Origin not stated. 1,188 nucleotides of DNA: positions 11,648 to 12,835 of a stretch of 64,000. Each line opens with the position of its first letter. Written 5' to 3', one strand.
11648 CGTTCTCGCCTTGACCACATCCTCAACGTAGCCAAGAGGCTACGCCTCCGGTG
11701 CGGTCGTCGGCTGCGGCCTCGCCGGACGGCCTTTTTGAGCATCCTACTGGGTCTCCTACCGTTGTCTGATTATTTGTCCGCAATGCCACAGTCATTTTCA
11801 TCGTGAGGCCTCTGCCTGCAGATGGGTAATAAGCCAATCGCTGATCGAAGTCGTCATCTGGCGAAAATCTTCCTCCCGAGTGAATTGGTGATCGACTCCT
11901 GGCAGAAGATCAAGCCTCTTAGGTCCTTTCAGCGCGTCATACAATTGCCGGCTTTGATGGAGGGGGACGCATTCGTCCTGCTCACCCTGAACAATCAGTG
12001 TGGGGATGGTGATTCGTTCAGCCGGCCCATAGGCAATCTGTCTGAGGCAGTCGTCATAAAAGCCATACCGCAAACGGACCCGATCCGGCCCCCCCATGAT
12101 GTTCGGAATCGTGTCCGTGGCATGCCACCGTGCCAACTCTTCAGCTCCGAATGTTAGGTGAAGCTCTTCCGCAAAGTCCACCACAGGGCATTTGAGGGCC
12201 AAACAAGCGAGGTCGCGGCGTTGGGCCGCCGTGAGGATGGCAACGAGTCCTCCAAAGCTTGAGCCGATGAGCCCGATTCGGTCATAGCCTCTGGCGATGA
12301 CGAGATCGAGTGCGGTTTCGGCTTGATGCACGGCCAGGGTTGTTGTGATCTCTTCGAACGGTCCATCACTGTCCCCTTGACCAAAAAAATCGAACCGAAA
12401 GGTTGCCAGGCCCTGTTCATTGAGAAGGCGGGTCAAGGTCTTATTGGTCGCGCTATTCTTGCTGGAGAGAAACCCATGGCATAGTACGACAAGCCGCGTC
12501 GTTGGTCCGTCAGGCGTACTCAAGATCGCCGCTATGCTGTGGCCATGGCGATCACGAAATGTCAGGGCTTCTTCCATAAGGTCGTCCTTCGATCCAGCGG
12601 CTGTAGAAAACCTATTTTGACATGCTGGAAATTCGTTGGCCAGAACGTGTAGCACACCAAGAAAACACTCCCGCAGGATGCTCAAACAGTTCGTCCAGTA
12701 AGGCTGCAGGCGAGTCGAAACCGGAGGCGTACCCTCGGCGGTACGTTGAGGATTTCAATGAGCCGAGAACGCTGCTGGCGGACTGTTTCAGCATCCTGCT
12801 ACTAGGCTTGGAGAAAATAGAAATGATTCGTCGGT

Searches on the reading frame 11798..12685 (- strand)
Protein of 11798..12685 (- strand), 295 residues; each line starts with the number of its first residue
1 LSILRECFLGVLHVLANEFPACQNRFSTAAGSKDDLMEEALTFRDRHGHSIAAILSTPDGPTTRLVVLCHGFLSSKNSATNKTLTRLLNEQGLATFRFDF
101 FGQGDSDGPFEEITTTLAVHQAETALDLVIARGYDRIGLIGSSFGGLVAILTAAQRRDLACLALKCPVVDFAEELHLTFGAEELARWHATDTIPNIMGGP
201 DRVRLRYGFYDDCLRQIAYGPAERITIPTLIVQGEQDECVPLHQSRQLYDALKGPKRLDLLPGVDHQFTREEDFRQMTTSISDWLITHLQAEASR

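Call 66: search_protein_families(library=pfam, proteins=[window:11798-12685:-], max_evalue=0.01)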
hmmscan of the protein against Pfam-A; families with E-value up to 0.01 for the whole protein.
window:11798-12685:- (295 aa): 15 families
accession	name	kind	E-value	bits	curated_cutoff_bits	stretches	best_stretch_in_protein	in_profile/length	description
PF12146.15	Hydrolase_4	-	9.9e-22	77.8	27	2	62-195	3-136/239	Serine aminopeptidase, S33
PF00561.26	Abhydrolase_1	-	5e-14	53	25.8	1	65-167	2-102/245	alpha/beta hydrolase fold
PF12697.13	Abhydrolase_6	-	1.3e-12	49.3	26.3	1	66-268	1-205/217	Alpha/beta hydrolase family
PF02129.25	Peptidase_S15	-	2.3e-10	41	23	2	88-181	47-142/262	X-Pro dipeptidyl-peptidase (S15 family)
PF00326.27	Peptidase_S9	-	1.1e-09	38.5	22.6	1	134-290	63-211/213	Prolyl oligopeptidase family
PF20408.4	Abhydrolase_11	-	4.3e-08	33.6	27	1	64-168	3-109/193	Alpha/beta hydrolase domain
PF03959.19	FSH1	-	1e-06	29.1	21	1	138-255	104-189/211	Serine hydrolase (FSH1)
PF20434.5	BD-FAE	-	3.7e-06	27.1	26.8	1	226-252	189-215/215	BD-FAE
PF01738.24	DLH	-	6.6e-06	26.3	21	0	221-273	138-193/217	Dienelactone hydrolase family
PF05728.18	UPF0227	-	2.7e-05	24.6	21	1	120-269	40-173/187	Uncharacterised protein family (UPF0227)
PF10142.15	PhoPQ_related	-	4.2e-05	22.9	20.3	1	220-280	257-312/367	PhoPQ-activated pathogenicity-related protein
PF05448.18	AXE1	-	0.00043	19.6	21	0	135-268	176-305/321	Acetyl xylan esterase (AXE1)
PF08840.17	BAAT_C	-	0.0032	18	20.9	1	135-244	22-131/210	BAAT / Acyl-CoA thioester hydrolase C terminal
PF06500.17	FrsA-like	-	0.0033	16.7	22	1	27-169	157-301/414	Esterase FrsA-like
PF02273.21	Acyl_transf_2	-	0.0055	16.4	20.3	1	82-179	47-144/294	Acyl transferase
